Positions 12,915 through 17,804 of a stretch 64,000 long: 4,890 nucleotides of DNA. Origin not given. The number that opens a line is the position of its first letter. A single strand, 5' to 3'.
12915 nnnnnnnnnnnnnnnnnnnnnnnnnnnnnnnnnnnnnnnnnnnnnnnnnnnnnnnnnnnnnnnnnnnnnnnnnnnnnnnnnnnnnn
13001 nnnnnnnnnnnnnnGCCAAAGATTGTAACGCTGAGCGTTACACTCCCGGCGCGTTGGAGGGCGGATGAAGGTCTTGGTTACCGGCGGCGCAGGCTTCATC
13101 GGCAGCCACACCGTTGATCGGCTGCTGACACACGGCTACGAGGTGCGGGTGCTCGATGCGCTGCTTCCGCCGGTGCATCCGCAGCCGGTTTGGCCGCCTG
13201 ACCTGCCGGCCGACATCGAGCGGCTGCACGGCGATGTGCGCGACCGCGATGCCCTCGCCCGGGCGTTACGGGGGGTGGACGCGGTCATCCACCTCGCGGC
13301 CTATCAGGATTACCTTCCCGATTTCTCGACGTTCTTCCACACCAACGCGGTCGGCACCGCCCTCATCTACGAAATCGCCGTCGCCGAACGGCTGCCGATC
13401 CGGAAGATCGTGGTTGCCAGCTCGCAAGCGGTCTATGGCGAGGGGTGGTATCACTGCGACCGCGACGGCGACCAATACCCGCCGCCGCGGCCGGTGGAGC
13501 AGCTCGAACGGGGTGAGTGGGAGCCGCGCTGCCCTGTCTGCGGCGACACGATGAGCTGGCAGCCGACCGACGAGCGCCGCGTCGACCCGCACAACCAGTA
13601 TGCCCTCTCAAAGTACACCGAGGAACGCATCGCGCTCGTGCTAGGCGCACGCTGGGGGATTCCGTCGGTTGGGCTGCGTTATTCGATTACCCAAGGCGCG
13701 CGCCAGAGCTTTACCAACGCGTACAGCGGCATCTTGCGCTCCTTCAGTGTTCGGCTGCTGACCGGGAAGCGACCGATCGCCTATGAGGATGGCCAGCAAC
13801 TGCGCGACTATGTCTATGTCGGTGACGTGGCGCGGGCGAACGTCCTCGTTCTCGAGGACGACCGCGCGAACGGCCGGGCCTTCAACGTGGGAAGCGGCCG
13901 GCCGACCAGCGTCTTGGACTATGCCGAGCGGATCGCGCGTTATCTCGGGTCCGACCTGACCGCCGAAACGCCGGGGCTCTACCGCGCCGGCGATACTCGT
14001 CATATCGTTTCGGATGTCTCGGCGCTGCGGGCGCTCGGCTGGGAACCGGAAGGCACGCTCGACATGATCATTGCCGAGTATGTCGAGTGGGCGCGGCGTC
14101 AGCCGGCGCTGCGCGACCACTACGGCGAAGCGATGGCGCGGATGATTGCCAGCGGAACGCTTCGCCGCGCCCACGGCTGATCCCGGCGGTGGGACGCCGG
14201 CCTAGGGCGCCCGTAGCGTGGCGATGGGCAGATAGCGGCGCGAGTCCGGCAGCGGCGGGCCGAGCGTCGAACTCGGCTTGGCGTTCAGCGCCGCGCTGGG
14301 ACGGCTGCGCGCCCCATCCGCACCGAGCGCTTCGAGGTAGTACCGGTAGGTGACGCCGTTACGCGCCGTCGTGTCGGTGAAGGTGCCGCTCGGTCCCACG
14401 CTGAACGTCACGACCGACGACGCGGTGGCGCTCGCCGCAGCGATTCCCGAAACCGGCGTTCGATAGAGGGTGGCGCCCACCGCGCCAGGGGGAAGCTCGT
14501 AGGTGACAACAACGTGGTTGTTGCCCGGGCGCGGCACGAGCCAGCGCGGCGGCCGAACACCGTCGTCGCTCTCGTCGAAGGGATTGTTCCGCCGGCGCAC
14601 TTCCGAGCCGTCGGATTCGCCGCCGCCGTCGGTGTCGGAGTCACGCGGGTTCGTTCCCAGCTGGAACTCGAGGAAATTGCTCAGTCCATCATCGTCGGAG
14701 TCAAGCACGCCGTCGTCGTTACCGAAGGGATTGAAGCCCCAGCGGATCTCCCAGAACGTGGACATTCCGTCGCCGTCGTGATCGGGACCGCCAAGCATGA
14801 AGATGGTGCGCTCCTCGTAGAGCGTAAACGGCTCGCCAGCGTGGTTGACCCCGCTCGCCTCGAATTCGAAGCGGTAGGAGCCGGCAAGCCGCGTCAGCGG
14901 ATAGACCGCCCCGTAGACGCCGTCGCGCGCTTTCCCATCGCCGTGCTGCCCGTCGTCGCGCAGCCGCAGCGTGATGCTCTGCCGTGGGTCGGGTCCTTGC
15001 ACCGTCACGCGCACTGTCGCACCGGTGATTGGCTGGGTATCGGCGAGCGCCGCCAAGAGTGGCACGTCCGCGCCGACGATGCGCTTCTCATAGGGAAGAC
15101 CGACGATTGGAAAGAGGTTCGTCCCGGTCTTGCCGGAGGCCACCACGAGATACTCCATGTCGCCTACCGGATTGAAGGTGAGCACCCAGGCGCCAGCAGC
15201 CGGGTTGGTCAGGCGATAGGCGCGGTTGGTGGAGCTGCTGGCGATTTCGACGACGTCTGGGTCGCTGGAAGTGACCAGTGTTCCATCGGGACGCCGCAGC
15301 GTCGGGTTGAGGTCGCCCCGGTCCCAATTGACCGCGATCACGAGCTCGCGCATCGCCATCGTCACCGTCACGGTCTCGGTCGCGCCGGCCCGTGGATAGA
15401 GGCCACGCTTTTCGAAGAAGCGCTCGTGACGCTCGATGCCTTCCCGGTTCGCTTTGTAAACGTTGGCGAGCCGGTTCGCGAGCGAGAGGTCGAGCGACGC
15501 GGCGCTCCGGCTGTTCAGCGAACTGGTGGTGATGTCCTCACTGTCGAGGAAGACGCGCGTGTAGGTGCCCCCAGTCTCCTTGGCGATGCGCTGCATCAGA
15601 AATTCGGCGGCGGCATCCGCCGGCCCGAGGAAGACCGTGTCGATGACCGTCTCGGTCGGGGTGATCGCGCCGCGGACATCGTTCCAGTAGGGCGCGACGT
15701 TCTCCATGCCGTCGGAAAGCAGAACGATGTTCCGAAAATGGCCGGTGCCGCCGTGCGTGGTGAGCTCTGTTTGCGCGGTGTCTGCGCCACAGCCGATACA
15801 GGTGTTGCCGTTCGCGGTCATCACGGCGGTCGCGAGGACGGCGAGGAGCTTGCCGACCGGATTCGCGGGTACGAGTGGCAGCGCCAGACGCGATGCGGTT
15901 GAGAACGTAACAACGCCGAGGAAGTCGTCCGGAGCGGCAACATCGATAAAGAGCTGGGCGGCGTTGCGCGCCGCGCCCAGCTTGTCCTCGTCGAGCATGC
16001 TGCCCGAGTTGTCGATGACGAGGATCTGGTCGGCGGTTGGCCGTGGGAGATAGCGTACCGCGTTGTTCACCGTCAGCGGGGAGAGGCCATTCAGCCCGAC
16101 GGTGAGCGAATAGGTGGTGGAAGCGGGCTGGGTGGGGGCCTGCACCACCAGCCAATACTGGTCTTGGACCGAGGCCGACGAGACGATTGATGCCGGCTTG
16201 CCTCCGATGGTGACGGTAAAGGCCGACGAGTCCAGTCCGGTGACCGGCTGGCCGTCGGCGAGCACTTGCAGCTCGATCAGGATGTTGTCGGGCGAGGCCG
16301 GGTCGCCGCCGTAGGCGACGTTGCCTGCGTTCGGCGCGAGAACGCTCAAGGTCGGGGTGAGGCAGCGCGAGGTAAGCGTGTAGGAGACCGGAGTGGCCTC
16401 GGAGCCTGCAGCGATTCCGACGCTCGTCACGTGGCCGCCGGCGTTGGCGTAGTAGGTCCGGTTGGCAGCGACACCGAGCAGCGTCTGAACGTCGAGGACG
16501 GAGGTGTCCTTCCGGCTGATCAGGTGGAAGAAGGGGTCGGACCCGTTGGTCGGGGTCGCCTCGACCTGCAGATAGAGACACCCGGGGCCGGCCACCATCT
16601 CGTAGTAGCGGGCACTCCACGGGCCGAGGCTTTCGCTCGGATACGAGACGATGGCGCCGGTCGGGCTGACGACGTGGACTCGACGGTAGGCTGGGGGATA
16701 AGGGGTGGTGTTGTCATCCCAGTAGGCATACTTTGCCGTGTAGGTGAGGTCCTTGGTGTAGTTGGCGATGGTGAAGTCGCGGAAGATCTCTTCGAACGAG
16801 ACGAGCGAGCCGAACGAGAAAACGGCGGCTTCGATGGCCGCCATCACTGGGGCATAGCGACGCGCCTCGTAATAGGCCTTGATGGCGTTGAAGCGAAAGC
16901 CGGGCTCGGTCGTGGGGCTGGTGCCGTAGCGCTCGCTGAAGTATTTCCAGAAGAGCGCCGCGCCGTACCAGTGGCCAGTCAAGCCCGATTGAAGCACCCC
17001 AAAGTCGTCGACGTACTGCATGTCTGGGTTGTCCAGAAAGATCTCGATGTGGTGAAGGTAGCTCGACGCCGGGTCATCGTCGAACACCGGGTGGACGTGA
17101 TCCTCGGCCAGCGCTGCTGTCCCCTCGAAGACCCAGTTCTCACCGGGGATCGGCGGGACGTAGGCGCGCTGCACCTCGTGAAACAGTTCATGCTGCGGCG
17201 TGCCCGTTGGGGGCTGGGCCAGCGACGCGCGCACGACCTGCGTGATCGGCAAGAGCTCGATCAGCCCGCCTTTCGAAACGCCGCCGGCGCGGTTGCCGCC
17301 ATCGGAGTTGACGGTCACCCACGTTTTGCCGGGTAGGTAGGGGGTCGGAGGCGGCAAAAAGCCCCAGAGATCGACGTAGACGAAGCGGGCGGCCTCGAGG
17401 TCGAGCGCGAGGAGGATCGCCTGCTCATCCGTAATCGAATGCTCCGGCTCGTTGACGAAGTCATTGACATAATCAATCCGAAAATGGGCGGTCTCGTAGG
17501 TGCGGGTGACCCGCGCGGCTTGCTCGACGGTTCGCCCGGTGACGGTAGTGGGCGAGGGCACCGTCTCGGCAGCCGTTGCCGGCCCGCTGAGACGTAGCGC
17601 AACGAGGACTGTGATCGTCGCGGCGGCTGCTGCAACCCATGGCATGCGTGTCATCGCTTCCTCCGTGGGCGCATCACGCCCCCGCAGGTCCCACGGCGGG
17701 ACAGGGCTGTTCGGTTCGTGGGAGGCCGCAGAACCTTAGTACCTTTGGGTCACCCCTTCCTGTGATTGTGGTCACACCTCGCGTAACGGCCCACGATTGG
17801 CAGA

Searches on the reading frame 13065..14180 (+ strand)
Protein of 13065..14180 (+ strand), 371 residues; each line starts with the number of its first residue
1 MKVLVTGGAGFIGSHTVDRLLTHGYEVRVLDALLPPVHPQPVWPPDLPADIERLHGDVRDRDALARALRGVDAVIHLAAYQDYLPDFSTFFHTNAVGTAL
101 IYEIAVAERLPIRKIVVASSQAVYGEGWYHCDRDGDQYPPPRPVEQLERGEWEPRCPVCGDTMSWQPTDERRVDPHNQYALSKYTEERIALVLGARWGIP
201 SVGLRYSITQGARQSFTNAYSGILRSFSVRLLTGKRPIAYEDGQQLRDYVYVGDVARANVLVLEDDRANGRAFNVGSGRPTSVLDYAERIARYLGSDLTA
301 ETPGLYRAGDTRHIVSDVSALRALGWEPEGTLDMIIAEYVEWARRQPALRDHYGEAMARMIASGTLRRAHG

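Call 9: search_protein_families(library=pfam, proteins=[window:13065-14180:+], max_evalue=0.001)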
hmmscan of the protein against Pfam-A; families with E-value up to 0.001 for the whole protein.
window:13065-14180:+ (371 aa): 8 families
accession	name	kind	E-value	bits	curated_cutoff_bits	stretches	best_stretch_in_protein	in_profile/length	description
PF01370.27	Epimerase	-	2.4e-42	145.4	20.9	2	3-129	1-124/240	NAD dependent epimerase/dehydratase family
PF16363.11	GDP_Man_Dehyd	-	3.1e-32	112.8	27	2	4-126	1-135/332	GDP-mannose 4,6 dehydratase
PF01073.25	3Beta_HSD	-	2.6e-18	66.5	22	1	4-126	1-122/280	3-beta hydroxysteroid dehydrogenase/isomerase family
PF07993.18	NAD_binding_4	-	5.9e-12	45.7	20.1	1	64-239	82-238/258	Male sterility protein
PF13460.12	NAD_binding_10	-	1.8e-07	31.6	27.2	1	7-126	1-104/184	NAD(P)H-binding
PF02719.21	Polysacc_synt_2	-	1.9e-07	31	20.2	1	3-120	1-128/293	Polysaccharide biosynthesis protein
PF04321.23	RmlD_sub_bind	-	5.2e-06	26.2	27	1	1-82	1-63/287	RmlD substrate binding domain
PF05368.20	NmrA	-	2.5e-05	24.4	27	1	2-79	4-78/298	NmrA-like family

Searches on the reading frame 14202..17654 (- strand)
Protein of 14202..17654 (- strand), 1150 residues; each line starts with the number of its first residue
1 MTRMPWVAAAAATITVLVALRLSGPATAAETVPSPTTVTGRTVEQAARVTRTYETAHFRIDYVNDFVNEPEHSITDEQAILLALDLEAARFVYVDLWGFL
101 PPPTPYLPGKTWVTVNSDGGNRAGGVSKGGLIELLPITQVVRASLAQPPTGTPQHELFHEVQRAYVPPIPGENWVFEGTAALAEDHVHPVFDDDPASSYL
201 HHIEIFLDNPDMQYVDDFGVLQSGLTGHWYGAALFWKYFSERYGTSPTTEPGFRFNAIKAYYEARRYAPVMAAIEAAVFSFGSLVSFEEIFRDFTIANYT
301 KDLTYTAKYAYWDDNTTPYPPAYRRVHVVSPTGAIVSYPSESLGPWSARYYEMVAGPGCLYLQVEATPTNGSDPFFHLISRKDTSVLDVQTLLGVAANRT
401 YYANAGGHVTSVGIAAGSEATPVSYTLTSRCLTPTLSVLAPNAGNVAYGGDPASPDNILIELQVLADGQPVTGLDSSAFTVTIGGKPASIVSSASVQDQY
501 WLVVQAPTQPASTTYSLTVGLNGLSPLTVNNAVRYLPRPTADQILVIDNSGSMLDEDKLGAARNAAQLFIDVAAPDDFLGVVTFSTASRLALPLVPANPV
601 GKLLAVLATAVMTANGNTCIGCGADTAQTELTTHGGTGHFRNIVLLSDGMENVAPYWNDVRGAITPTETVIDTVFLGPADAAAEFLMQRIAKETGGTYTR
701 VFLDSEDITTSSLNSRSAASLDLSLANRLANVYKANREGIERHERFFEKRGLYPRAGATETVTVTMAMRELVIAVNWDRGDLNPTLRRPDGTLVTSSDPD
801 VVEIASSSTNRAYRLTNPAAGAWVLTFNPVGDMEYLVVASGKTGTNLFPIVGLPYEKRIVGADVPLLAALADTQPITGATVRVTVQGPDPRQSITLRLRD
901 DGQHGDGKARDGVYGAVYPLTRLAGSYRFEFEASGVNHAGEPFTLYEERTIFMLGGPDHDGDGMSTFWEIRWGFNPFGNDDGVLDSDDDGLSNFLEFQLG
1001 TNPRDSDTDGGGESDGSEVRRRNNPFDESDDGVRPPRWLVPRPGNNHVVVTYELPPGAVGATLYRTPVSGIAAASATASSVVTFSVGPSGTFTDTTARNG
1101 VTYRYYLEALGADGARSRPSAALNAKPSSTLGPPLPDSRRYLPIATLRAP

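Call 9: search_protein_families(library=pfam, proteins=[window:14202-17654:-], max_evalue=0.001)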
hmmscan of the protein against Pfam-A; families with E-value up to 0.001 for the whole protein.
window:14202-17654:- (1150 aa): 2 families
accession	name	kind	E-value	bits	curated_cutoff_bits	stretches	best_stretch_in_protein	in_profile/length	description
PF13519.12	VWA_2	-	5.5e-11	43.5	27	1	544-649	2-106/107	von Willebrand factor type A domain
PF00092.34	VWA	-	1.3e-06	29.2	23.8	1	544-703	3-161/174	von Willebrand factor type A domain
